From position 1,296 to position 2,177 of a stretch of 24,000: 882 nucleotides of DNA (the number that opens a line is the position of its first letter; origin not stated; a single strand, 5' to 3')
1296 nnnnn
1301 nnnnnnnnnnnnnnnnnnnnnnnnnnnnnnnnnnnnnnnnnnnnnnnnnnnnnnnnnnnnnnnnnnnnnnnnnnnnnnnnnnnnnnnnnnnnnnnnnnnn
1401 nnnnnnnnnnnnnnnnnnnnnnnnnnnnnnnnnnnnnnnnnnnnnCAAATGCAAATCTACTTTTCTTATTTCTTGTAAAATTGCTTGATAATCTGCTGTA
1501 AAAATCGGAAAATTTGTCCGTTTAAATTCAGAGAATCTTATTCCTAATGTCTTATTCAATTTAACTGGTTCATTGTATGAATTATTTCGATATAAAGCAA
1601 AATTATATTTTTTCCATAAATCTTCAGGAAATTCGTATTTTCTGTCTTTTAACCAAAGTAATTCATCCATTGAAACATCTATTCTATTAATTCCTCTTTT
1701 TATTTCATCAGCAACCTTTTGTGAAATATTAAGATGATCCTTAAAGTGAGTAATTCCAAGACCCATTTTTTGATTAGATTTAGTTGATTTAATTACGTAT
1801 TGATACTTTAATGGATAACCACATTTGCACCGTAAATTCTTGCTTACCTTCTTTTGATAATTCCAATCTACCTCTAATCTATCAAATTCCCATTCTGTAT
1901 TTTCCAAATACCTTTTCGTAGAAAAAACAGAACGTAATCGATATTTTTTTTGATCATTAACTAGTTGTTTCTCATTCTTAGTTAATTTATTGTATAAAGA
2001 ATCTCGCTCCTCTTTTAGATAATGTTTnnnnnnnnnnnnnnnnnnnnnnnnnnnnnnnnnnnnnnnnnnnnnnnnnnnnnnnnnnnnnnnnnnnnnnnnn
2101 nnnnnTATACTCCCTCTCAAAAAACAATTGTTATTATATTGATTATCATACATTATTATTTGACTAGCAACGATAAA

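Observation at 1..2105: ORF missing from the track: McrB-type AAA+ motor fused to an N-terminal region of about 580 aa with no recognisable family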

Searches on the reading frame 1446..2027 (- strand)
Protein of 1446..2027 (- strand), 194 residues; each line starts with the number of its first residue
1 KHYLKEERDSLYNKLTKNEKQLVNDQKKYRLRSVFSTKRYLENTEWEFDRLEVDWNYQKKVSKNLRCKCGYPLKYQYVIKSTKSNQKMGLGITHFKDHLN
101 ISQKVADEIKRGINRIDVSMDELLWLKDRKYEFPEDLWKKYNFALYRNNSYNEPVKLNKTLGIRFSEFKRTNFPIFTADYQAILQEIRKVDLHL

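Call 80: search_dna_similar(query=window:1446-2027:-, collection=plasmids, mode=protein, max_evalue=0.001, max_rows=25)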
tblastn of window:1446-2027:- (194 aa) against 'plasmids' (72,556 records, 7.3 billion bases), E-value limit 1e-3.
Records with a match: 116; places in all: 134; records where one place covers at least 80% of the query: 33.
Best place of each record, by identity: <60% 116.
By first word of the organism name: Bacillus 76; Ligilactobacillus 31; Paenibacillus 5; Lactococcus 1; Enterococcus 1; Lysinibacillus 1; Priestia 1.
By predicted mobility (MOB-suite, as given by PLSDB): non-mobilizable 54; mobilizable 31; conjugative 31.
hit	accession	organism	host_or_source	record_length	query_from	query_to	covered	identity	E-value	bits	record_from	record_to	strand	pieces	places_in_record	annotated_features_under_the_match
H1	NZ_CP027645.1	Ligilactobacillus salivarius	hen,single cell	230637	7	183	91%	32.8%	4e-15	80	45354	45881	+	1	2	hypothetical protein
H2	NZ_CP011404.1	Ligilactobacillus salivarius str. Ren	Homo sapiens,human feces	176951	7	183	91%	32.8%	6e-15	79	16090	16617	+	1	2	hypothetical protein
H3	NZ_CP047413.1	Ligilactobacillus salivarius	Equus caballus,Isolated and purified ...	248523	5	183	92%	31.9%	2e-15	81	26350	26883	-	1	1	hypothetical protein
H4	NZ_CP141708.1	Lactococcus garvieae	Fish,cell culture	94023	1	187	96%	30.1%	2e-14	77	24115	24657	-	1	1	hypothetical protein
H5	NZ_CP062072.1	Ligilactobacillus salivarius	swine,cell culture,feces,feces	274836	7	183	91%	31.7%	1e-13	75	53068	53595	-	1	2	hypothetical protein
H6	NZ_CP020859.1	Ligilactobacillus salivarius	piglet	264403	6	190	95%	29.5%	3e-14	77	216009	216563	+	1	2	hypothetical protein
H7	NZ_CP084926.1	Ligilactobacillus salivarius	Homo sapiens,mixed culture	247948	7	179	89%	31.3%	7e-14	76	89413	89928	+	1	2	hypothetical protein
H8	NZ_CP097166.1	Ligilactobacillus salivarius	Homo sapiens,single cell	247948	7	179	89%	31.3%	7e-14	76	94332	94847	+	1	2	hypothetical protein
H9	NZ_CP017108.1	Ligilactobacillus salivarius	Gallus gallus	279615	7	179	89%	31.3%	7e-14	76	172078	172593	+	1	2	hypothetical protein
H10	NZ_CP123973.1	Ligilactobacillus salivarius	pure culture,pig intestine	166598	2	191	98%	27.5%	1e-15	81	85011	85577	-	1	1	hypothetical protein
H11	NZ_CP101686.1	Ligilactobacillus salivarius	Yunnan Silkie Chicken,Pure culture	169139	6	190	95%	28.0%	4e-13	74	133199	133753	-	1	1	hypothetical protein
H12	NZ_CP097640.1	Ligilactobacillus salivarius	Sinocyclocheilus grahami,Pure ...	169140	6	190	95%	28.0%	4e-13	74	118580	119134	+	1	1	hypothetical protein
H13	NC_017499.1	Ligilactobacillus salivarius CECT 5713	-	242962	7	179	89%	29.6%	7e-12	71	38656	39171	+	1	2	hypothetical protein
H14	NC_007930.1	Ligilactobacillus salivarius UCC118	-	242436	7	179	89%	29.6%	7e-12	71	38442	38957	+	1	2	hypothetical protein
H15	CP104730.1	Ligilactobacillus salivarius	swine,pure culture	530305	9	187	92%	28.6%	2e-9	64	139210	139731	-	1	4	hypothetical protein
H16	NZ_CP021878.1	Enterococcus wangshanyuanii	cell culture,fecal sample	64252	5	180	91%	29.0%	1e-16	84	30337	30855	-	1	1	hypothetical protein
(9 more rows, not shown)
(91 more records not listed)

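Call 81: search_dna_similar(query=window:1446-2027:-, collection=phages, mode=protein, max_evalue=0.001, max_rows=25)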
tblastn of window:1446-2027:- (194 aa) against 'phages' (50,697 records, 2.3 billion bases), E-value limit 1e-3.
Records with a match: 3; places in all: 3; records where one place covers at least 80% of the query: 1.
Best place of each record, by identity: <60% 3.
By first word of the organism name: Listeria 3.
By host as written in the record: Listeria monocytogenes 3.
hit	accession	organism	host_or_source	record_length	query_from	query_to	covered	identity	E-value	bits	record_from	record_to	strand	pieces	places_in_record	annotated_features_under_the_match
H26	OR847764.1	Listeria phage LM 4-11-1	Listeria monocytogenes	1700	1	194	100%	40.5%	9e-48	168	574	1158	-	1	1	record has no annotation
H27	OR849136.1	Listeria phage LM 4-14-1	Listeria monocytogenes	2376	1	102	53%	38.8%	2e-16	82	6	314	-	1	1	record has no annotation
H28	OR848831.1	Listeria phage LM 4-14-1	Listeria monocytogenes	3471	106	194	46%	42.7%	5e-19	89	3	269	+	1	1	record has no annotation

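Call 82: get_annotated_region(hit=H16, flank=6000)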
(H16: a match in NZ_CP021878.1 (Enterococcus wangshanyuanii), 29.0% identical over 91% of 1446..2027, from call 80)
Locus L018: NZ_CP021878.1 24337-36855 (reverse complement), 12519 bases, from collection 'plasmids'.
description: Enterococcus wangshanyuanii strain MN05 plasmid unnamed5
organism: Enterococcus wangshanyuanii (NCBI taxid 2005703)
taxonomy: Bacteria; Bacillota; Bacilli; Lactobacillales; Enterococcaceae; Enterococcus; Enterococcus wangshanyuanii
host: -; source: cell culture,fecal sample; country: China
typing (MOB-suite, as given by PLSDB): mobilizable; relaxase MOBP
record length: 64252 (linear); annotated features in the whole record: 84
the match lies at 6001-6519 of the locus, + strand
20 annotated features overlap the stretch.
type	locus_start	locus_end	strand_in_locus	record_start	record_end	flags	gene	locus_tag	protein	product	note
CDS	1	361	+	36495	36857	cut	-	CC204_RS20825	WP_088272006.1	hypothetical protein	-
CDS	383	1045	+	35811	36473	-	-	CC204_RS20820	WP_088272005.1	DUF2786 domain-containing protein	-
CDS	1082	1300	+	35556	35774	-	-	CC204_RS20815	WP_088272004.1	hypothetical protein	-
CDS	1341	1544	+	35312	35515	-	-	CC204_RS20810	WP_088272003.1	hypothetical protein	-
CDS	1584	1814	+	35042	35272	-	-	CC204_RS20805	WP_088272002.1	hypothetical protein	-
CDS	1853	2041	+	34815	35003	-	-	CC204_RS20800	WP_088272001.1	hypothetical protein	-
CDS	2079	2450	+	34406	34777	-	-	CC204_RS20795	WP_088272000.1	DUF3850 domain-containing protein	-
CDS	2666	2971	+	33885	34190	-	-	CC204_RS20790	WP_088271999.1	hypothetical protein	-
CDS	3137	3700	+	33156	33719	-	-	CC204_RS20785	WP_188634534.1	recombinase family protein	GO:0006310 - DNA recombination [Evidence IEA]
CDS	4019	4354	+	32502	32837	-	-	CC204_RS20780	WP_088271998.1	hypothetical protein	-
CDS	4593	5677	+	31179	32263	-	-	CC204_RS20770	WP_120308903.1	IS3 family transposase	-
CDS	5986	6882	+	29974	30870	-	-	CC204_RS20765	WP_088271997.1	hypothetical protein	-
CDS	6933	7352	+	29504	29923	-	-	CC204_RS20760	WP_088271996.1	hypothetical protein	-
CDS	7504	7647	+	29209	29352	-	pepG1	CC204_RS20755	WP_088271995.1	type I toxin-antitoxin system toxin PepG1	-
CDS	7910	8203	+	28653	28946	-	-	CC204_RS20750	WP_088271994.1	type III secretion system protein PrgN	-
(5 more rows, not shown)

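Call 83: get_annotated_region(hit=H4, flank=6000)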
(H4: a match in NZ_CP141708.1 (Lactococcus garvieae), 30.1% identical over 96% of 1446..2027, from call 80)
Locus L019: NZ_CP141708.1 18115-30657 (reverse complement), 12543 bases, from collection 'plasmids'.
description: Lactococcus garvieae strain M21102102 plasmid unnamed, complete sequence
organism: Lactococcus garvieae (NCBI taxid 1363)
taxonomy: Bacteria; Bacillota; Bacilli; Lactobacillales; Streptococcaceae; Lactococcus; Lactococcus garvieae
host: -; source: Fish,cell culture; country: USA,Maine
typing (MOB-suite, as given by PLSDB): non-mobilizable
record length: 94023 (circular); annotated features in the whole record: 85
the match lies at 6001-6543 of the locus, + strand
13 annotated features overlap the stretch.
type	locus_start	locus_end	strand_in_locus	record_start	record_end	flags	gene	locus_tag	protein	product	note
CDS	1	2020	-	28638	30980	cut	-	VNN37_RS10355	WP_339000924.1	bacterial Ig-like domain-containing protein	-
CDS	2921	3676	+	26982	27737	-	-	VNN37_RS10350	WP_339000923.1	LytTR family transcriptional regulator DNA-binding domain-containing protein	-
CDS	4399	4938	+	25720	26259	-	-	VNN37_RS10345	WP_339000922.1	GHKL domain-containing protein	-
CDS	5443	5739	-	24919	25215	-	-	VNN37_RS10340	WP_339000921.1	BRCT domain-containing protein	-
CDS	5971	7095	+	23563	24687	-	-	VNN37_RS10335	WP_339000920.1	hypothetical protein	-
CDS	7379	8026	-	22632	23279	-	-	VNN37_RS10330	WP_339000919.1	hypothetical protein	-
CDS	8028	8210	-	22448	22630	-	-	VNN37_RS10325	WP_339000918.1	hypothetical protein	-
CDS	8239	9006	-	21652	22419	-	-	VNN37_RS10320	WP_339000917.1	hypothetical protein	-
CDS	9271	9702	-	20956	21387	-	-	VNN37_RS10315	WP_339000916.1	Spx/MgsR family RNA polymerase-binding regulatory protein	-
CDS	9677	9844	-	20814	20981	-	-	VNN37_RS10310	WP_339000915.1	hypothetical protein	-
CDS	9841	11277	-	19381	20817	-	-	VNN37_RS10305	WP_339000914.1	Y-family DNA polymerase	-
CDS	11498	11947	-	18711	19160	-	-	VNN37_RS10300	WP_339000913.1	hypothetical protein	-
CDS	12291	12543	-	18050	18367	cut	-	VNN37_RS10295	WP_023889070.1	hypothetical protein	-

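Call 85: search_dna_similar(query=window:1446-2027:-, collection=plasmids, mode=protein, max_evalue=0.001, max_rows=40, rows=spread)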
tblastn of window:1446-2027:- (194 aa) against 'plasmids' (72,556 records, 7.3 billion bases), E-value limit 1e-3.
Records with a match: 116; places in all: 134; records where one place covers at least 80% of the query: 33.
Best place of each record, by identity: <60% 116.
By first word of the organism name: Bacillus 76; Ligilactobacillus 31; Paenibacillus 5; Lactococcus 1; Enterococcus 1; Lysinibacillus 1; Priestia 1.
By predicted mobility (MOB-suite, as given by PLSDB): non-mobilizable 54; mobilizable 31; conjugative 31.
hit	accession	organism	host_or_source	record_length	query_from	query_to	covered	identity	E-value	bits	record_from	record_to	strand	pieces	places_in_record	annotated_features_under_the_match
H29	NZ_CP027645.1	Ligilactobacillus salivarius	hen,single cell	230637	7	183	91%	32.8%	4e-15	80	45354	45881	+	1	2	hypothetical protein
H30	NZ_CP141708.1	Lactococcus garvieae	Fish,cell culture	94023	1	187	96%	30.1%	2e-14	77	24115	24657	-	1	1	hypothetical protein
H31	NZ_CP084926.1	Ligilactobacillus salivarius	Homo sapiens,mixed culture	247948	7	179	89%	31.3%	7e-14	76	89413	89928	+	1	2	hypothetical protein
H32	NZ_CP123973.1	Ligilactobacillus salivarius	pure culture,pig intestine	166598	2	191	98%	27.5%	1e-15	81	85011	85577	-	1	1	hypothetical protein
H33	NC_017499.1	Ligilactobacillus salivarius CECT 5713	-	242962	7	179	89%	29.6%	7e-12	71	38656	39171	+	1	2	hypothetical protein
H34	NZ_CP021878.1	Enterococcus wangshanyuanii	cell culture,fecal sample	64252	5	180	91%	29.0%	1e-16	84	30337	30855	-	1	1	hypothetical protein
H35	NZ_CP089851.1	Ligilactobacillus salivarius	Pig,faecal sample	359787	7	187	93%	27.0%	7e-9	62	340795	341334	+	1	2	hypothetical protein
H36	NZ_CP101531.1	Ligilactobacillus salivarius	Xinyang black-feather laying hens,mixed ...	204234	7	179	89%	28.1%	2e-13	75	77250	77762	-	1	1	hypothetical protein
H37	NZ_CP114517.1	Ligilactobacillus salivarius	Meles meles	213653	6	179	90%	27.9%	4e-15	80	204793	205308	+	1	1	none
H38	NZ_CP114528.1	Ligilactobacillus salivarius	Meles meles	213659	6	179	90%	27.9%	4e-15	80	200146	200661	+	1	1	none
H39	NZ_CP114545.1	Ligilactobacillus salivarius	Meles meles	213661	6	179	90%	27.9%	4e-15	80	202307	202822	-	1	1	none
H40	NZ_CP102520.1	Ligilactobacillus salivarius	Homo sapiens,Cell culture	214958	6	185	93%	26.6%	6e-14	76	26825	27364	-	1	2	hypothetical protein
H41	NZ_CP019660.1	Paenibacillus larvae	honeybees,cell culture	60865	6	139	69%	31.3%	4e-14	77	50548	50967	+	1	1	DUF3895 domain-containing protein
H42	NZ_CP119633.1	Bacillus paranthracis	white bream,bacteria culture,liver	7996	2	124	63%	29.0%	3e-11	69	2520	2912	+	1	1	DUF3895 domain-containing protein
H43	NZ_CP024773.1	Bacillus thuringiensis LM1212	Oryctes gigas,whole organism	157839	8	145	71%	25.0%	4e-9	62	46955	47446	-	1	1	hypothetical protein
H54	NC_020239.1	Bacillus thuringiensis serovar kurstaki str. HD73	-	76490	1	124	64%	27.1%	9e-13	73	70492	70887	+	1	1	DUF3895 domain-containing protein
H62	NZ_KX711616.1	Bacillus subtilis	flower bed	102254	61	166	55%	29.5%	7e-9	62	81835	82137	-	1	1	DUF3895 domain-containing protein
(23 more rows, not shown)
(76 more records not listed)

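Call 87: get_annotated_region(hit=H54, flank=6000)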
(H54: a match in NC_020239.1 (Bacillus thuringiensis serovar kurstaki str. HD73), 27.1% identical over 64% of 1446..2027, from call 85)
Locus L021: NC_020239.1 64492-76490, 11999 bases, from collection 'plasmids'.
description: Bacillus thuringiensis serovar kurstaki str. HD73 plasmid pHT77, complete sequence
organism: Bacillus thuringiensis serovar kurstaki str. HD73 (NCBI taxid 1279365)
taxonomy: Bacteria; Bacillota; Bacilli; Bacillales; Bacillaceae; Bacillus; Bacillus thuringiensis; Bacillus thuringiensis serovar kurstaki str. HD73
host: -; source: -; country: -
typing (MOB-suite, as given by PLSDB): conjugative; replicon rep_cluster_1721,rep_cluster_484; relaxase MOBQ; mating-pair formation MPF_T
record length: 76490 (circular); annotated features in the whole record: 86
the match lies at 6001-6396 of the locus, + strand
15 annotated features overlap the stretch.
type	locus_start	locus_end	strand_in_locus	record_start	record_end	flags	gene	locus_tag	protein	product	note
CDS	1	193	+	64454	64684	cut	-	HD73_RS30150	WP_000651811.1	hypothetical protein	-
CDS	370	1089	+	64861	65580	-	-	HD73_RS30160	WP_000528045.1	hypothetical protein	-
CDS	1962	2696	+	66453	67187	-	-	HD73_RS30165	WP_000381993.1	hypothetical protein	-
CDS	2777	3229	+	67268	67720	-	-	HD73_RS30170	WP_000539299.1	hypothetical protein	-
CDS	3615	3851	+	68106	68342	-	-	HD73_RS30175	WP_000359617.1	hypothetical protein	-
CDS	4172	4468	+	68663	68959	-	-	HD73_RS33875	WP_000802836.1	hypothetical protein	-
CDS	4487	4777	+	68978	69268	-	-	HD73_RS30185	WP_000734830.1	hypothetical protein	-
CDS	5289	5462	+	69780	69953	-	-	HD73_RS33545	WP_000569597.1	hypothetical protein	-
CDS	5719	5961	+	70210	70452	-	-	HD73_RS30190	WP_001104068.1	helix-turn-helix domain-containing protein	-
CDS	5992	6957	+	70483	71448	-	-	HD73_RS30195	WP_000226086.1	DUF3895 domain-containing protein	-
CDS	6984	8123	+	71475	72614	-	-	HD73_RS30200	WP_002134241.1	S-layer homology domain-containing protein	-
CDS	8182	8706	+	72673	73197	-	-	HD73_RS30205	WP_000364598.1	hypothetical protein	-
CDS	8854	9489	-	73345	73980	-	-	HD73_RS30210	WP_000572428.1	hypothetical protein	-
CDS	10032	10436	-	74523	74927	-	-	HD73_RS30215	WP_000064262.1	helix-turn-helix transcriptional regulator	-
CDS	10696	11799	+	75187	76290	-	-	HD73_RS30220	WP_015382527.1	hypothetical protein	-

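Call 88: search_protein_families(library=pfam, proteins=[L021:5992-6957:+, L018:5986-6882:+, L019:5971-7095:+], max_evalue=0.01)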
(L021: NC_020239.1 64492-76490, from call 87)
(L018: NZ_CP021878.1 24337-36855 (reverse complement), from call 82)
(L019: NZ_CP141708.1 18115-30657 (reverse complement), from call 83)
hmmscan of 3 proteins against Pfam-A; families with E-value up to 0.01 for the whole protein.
L021:5992-6957:+ (321 aa): 1 family
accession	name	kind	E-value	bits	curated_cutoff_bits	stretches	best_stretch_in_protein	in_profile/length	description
PF13034.12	DUF3895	-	3.8e-06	27.4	25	1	244-309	9-74/77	Protein of unknown function (DUF3895)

L018:5986-6882:+ (298 aa): 0 families

L019:5971-7095:+ (374 aa): 0 families

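Call 100: get_annotated_region(hit=H1, flank=4500)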
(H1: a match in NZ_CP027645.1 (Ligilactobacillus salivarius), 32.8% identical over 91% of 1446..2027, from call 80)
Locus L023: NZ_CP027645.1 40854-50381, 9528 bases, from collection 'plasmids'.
description: Ligilactobacillus salivarius strain IBB3154 plasmid pIBB3154_1, complete sequence
organism: Ligilactobacillus salivarius (NCBI taxid 1624)
taxonomy: Bacteria; Bacillota; Bacilli; Lactobacillales; Lactobacillaceae; Ligilactobacillus; Ligilactobacillus salivarius
host: -; source: hen,single cell; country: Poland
typing (MOB-suite, as given by PLSDB): mobilizable; replicon rep_cluster_1685; relaxase MOBP
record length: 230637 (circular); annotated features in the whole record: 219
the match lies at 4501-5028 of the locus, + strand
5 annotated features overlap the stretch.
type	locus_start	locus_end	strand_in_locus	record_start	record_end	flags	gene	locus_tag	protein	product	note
CDS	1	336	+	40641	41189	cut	-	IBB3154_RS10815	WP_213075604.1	site-specific DNA-methyltransferase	-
CDS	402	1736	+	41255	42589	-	-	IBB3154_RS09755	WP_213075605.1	site-specific DNA-methyltransferase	GO:0006306 - DNA methylation [Evidence IEA]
CDS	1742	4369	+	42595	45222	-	-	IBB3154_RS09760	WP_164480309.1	DEAD/DEAH box helicase family protein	-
CDS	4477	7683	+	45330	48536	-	-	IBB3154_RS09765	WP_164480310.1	hypothetical protein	-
CDS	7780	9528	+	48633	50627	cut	-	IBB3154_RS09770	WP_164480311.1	hypothetical protein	-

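Call 101: get_annotated_region(hit=H41, flank=4500)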
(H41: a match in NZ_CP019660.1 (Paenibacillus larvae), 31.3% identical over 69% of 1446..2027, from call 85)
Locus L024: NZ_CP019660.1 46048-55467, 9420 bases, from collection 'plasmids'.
description: Paenibacillus larvae subsp. larvae strain Eric_IV plasmid unnamed1, complete sequence
organism: Paenibacillus larvae (NCBI taxid 147375)
taxonomy: Bacteria; Bacillota; Bacilli; Bacillales; Paenibacillaceae; Paenibacillus; Paenibacillus larvae
host: -; source: honeybees,cell culture; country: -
typing (MOB-suite, as given by PLSDB): mobilizable; relaxase MOBQ
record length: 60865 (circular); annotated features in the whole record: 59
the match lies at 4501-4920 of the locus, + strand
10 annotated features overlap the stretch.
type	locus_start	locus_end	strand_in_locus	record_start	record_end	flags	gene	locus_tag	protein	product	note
CDS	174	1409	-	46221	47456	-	-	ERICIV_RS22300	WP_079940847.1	DNA polymerase IV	-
CDS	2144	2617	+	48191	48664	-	-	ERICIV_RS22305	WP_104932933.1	LPD29 domain-containing protein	-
CDS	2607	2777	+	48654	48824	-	-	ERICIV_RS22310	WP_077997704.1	aspartyl-phosphate phosphatase Spo0E family protein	-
CDS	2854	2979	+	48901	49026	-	-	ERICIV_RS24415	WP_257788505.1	hypothetical protein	-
CDS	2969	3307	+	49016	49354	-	-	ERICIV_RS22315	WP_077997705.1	hypothetical protein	-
CDS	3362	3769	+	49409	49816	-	-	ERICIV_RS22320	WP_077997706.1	hypothetical protein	-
CDS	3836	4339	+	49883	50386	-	-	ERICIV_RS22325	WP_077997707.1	hypothetical protein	-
CDS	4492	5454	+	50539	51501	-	-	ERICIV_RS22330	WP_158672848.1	DUF3895 domain-containing protein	-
CDS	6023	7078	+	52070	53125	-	-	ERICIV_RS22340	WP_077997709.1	RNA-guided endonuclease TnpB family protein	-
CDS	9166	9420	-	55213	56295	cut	-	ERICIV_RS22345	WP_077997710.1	hypothetical protein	-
